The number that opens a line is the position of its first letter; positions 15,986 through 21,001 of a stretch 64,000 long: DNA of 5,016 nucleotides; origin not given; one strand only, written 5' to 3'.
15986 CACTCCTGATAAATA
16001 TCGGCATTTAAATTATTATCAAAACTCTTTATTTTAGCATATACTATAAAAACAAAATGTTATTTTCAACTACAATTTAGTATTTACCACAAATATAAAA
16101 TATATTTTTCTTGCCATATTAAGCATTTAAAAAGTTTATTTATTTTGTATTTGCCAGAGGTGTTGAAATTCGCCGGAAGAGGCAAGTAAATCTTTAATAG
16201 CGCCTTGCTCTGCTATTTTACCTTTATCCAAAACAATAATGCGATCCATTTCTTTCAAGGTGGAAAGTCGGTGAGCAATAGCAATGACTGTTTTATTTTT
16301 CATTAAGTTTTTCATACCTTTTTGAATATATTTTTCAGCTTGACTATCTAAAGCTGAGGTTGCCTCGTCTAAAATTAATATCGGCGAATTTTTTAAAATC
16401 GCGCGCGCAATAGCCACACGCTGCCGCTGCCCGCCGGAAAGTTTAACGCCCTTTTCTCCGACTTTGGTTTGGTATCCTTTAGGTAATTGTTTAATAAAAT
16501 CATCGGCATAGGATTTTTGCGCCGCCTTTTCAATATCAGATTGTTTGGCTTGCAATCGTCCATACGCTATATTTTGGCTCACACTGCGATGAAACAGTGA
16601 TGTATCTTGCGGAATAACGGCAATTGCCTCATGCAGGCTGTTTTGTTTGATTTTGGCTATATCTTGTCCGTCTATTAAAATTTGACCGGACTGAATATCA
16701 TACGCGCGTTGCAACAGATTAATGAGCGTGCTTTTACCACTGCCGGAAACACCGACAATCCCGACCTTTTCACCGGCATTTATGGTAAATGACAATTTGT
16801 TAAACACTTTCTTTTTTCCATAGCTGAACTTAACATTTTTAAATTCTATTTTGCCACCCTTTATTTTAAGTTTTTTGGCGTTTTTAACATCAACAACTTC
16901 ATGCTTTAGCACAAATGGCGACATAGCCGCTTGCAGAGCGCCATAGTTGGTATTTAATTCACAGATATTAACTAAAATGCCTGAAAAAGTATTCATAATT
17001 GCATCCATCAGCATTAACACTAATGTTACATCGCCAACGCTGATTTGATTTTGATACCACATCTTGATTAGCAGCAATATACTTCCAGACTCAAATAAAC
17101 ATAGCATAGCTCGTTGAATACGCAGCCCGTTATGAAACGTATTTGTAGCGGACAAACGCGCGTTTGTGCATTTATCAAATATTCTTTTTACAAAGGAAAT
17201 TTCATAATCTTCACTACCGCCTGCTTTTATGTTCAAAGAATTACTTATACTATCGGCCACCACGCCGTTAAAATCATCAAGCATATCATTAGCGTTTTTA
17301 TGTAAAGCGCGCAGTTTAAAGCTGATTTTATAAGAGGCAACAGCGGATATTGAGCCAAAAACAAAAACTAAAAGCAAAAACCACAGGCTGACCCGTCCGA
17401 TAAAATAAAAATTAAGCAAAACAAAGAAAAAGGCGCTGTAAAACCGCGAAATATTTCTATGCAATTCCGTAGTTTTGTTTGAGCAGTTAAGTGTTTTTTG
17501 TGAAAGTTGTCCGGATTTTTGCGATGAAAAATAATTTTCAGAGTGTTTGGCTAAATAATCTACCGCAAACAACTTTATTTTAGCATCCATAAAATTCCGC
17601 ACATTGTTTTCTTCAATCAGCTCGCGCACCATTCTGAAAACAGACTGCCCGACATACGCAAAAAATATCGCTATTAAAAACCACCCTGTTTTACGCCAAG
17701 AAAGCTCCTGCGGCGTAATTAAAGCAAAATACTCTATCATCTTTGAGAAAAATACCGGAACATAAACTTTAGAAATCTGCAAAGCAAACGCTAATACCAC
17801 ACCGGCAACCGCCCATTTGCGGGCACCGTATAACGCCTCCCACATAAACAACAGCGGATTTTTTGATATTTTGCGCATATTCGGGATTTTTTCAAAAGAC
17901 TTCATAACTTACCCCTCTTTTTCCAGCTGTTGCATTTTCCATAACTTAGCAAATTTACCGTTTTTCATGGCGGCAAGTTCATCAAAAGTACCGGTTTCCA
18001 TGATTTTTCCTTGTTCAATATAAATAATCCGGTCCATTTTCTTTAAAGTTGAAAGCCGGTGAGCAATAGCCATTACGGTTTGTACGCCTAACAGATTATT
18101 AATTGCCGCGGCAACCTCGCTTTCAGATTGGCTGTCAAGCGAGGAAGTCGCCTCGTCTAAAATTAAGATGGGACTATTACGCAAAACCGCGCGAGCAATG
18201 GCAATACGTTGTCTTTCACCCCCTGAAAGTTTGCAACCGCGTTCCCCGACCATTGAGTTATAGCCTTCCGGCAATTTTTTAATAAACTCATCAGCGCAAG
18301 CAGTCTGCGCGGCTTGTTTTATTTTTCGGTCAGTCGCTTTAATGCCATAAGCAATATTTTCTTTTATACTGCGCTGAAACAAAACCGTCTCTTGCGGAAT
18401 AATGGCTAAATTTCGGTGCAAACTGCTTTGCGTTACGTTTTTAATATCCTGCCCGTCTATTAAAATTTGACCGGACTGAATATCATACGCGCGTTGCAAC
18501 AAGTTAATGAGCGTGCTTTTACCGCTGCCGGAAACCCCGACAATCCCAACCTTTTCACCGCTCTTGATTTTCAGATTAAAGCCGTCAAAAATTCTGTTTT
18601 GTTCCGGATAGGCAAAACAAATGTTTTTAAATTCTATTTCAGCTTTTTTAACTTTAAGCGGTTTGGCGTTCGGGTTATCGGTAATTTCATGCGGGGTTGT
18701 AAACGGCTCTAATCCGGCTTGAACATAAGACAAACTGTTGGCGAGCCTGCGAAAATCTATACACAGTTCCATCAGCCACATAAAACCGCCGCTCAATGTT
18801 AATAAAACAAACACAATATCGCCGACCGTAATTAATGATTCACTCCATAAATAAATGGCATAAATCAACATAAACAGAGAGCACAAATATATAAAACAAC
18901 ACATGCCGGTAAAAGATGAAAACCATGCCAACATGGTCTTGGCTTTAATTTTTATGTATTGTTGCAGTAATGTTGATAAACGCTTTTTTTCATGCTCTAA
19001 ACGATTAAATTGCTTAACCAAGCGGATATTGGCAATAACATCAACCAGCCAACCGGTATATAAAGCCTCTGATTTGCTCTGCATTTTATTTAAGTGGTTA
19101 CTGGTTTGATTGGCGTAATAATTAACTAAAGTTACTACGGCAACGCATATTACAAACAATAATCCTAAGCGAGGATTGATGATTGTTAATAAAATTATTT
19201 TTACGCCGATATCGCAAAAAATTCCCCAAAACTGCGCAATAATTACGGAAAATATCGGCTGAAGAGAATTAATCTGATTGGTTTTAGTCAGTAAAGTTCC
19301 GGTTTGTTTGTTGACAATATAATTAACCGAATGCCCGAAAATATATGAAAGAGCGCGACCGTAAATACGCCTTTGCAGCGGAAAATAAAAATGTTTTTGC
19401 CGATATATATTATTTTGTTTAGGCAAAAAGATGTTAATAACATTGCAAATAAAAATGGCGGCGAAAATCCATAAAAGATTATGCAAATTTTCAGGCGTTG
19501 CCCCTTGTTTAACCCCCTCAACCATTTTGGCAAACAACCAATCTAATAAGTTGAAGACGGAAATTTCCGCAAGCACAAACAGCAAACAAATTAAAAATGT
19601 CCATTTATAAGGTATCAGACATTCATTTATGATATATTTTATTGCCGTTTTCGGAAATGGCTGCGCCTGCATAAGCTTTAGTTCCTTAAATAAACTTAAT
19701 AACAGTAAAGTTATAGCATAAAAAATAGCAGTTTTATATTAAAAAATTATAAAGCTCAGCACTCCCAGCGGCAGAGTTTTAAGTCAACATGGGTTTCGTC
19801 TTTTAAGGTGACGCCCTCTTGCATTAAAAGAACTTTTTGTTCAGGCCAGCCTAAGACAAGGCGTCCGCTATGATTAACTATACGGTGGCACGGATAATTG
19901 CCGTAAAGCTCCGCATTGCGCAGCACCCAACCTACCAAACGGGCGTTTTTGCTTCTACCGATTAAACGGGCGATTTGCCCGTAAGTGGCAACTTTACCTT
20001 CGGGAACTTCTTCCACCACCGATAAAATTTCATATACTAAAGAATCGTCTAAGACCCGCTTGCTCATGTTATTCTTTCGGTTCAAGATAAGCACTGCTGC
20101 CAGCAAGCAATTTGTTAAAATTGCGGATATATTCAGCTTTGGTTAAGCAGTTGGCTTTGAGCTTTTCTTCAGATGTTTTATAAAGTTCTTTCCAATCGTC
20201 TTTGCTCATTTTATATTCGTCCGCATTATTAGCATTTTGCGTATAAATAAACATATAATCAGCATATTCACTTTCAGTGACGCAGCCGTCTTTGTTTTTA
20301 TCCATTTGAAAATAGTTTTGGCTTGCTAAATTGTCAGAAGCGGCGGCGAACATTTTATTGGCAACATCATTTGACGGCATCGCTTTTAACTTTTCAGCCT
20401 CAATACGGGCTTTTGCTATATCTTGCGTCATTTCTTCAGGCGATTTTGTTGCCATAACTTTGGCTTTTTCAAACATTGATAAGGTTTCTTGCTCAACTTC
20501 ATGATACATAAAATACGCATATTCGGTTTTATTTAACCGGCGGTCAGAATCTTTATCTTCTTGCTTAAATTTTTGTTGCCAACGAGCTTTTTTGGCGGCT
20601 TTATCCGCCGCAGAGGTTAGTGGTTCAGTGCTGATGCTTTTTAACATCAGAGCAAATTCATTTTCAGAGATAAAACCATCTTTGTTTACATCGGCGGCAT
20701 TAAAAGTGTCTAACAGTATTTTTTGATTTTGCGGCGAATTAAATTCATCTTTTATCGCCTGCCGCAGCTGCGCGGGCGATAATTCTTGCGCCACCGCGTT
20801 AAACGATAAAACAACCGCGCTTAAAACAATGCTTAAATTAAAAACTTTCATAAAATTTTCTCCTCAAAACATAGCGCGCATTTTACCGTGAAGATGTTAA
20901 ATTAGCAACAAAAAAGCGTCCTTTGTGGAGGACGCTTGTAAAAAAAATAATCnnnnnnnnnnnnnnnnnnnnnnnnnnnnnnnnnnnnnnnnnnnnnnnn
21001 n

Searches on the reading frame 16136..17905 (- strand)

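Call 23: search_protein_families(library=pfam, proteins=[window:16136-17905:-], max_evalue=0.0001)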
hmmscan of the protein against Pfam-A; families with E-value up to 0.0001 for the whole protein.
window:16136-17905:- (589 aa): 5 families
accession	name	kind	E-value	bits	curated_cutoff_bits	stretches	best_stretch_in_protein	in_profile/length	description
PF00005.33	ABC_tran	-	1.1e-36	126.9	25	1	369-517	2-137/137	ABC transporter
PF02463.25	SMC_N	-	1.3e-07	31.7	40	1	361-559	12-211/220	RecF/RecN/SMC N terminal domain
PF00664.28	ABC_membrane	-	1.8e-07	31.6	28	1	34-306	3-273/274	ABC transporter transmembrane region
PF03193.22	RsgA_GTPase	-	1.3e-05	25.5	30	1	331-409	59-137/174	RsgA GTPase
PF09818.15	ABC_ATPase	-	2.1e-05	24.1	23.2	0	468-551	138-219/283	P-loop domain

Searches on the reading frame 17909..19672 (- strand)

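Call 62: search_protein_families(library=pfam, proteins=[window:17909-19672:-], max_evalue=0.00001)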
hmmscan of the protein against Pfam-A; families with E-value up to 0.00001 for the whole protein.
window:17909-19672:- (587 aa): 3 families
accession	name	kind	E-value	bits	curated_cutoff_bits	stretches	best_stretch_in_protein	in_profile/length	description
PF00005.33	ABC_tran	-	5.9e-35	121.3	25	1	363-510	2-137/137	ABC transporter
PF00664.28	ABC_membrane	-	9.6e-20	71.8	28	1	27-299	2-272/274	ABC transporter transmembrane region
PF02463.25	SMC_N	-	3.8e-08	33.4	40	1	387-554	39-213/220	RecF/RecN/SMC N terminal domain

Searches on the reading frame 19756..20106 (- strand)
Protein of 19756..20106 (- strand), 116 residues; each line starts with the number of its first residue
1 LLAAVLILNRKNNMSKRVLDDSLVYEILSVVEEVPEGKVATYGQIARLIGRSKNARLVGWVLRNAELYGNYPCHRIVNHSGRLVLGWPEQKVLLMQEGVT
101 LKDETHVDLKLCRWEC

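Call 3: search_protein_families(library=ncbifam, proteins=[window:19756-20106:-], max_evalue=0.001)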
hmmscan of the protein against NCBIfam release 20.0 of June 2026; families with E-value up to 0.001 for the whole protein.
window:19756-20106:- (116 aa): 5 families
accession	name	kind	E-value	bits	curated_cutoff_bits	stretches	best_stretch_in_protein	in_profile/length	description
TIGR00589.1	ogt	superfamily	1.6e-11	44.1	46.4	1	26-87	6-70/80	methylated-DNA--[protein]-cysteine S-methyltransferase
NF007626.0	PRK10286.1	equivalog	9.7e-07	29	192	1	26-84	92-150/171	methylated-DNA--[protein]-cysteine S-methyltransferase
NF041132.1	DNA_protcyst_Mta_Thcoc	equivalog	1.9e-06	27.9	250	1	23-94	96-164/169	methylated-DNA--protein-cysteine methyltransferase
NF003022.0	PRK03887.1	equivalog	2.7e-06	27.3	164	1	24-99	97-170/175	methylated-DNA--protein-cysteine methyltransferase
NF011964.0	PRK15435.1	equivalog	3.7e-05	22.9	345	1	28-83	276-331/354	bifunctional DNA-binding transcriptional regulator/O6-methylguanine-DNA methyltransferase Ada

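Call 4: search_protein_families(library=pfam, proteins=[window:19756-20106:-], max_evalue=0.01)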
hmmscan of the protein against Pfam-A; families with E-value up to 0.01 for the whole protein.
window:19756-20106:- (116 aa): 1 family
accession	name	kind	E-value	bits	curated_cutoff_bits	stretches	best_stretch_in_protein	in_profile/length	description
PF01035.26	DNA_binding_1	-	2.6e-20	72.5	27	1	26-99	5-81/81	6-O-methylguanine DNA methyltransferase, DNA binding domain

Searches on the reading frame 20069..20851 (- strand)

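Call 3: search_protein_families(library=ncbifam, proteins=[window:20069-20851:-], max_evalue=0.001)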
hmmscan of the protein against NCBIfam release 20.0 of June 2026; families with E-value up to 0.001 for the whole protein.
window:20069-20851:- (260 aa): 1 family
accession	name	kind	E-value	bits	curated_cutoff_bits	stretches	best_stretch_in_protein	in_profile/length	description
NF041410.1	XopAW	subfamily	3.9e-07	30.1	120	1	38-117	97-164/235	XopAW family type III secretion system calcium-binding effector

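Call 4: search_protein_families(library=pfam, proteins=[window:20069-20851:-], max_evalue=0.01)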
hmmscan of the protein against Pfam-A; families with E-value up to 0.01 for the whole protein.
window:20069-20851:- (260 aa): 6 families
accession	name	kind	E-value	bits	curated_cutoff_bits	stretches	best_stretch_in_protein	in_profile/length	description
PF00036.39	EF-hand_1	-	3.9e-12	45.2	25.4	1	47-72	3-28/29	EF hand domain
PF13499.12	EF-hand_7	-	2.8e-11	44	30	2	48-116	6-67/67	EF-hand domain pair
PF13405.12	EF-hand_6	-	1.8e-09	36.9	25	1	46-72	2-28/30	EF-hand domain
PF13202.12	EF-hand_5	-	1.2e-08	34.5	25.9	1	48-68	3-23/25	EF hand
PF00404.24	Dockerin_1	-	0.00093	19.8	22.9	0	48-72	31-55/57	Dockerin type I domain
PF13833.12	EF-hand_8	-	0.0032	17.6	28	0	50-71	31-52/54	EF-hand domain pair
